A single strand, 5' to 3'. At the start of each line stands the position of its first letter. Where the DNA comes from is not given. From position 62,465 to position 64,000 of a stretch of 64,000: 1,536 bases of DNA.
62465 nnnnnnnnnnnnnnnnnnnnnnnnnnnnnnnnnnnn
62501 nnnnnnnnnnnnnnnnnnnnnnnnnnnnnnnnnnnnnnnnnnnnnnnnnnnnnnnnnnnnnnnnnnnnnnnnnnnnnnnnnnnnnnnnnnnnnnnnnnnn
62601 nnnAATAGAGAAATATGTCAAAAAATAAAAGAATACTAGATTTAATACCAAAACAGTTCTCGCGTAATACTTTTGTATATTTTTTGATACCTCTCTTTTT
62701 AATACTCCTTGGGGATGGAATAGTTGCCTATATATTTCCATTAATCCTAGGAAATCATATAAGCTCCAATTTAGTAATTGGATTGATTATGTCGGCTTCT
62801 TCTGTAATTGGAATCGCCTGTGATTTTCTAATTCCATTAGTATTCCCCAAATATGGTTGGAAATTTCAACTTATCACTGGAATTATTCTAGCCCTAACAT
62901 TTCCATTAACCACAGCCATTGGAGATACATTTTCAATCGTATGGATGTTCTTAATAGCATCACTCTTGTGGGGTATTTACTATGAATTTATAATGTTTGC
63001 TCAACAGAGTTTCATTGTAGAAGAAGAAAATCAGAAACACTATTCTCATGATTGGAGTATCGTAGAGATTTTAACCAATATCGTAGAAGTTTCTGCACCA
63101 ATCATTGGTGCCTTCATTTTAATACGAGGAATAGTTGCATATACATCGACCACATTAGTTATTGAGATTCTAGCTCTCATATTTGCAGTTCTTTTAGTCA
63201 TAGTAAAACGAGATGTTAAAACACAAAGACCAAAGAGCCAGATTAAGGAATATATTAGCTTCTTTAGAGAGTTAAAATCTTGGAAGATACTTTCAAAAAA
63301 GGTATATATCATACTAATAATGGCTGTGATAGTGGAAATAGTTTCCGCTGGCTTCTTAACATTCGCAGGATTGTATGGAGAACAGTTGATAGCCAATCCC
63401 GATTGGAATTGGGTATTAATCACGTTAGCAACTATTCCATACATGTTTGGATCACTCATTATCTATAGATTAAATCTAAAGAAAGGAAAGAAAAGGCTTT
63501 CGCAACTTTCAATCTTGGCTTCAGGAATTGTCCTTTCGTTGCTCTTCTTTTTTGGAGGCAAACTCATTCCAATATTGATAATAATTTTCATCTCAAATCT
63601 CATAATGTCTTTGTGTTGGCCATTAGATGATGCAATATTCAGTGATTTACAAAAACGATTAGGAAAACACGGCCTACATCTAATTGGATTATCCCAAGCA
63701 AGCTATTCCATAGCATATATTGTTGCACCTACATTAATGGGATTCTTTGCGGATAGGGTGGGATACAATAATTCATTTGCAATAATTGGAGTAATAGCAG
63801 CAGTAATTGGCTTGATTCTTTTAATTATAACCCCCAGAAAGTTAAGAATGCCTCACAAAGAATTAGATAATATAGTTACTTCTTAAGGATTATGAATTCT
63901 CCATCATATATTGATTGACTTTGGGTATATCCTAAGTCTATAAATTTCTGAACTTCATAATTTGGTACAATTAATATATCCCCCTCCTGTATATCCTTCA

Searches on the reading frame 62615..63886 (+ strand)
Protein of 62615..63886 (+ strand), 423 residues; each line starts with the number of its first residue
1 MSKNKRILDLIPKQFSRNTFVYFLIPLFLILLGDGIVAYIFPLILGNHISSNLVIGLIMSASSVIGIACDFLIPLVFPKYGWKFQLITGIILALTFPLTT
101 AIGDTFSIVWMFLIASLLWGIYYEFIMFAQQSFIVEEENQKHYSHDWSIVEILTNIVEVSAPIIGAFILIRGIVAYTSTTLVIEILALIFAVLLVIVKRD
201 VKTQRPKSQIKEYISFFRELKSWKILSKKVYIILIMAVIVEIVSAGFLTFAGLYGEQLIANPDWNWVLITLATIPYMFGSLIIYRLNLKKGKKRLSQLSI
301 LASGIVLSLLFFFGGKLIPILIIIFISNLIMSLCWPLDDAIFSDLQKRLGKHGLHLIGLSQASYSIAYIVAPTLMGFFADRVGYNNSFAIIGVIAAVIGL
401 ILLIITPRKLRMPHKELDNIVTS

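Call 60: search_protein_families(library=pfam, proteins=[window:62615-63886:+], max_evalue=0.01)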
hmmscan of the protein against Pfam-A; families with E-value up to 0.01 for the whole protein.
window:62615-63886:+ (423 aa): 2 families
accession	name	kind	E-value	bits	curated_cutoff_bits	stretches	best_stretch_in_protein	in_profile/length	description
PF07690.21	MFS_1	-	1.8e-26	93.3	33.4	2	268-411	37-179/347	Major Facilitator Superfamily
PF12832.13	MFS_1_like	-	0.00042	19.9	25.2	0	159-335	140-319/373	MFS_1 like family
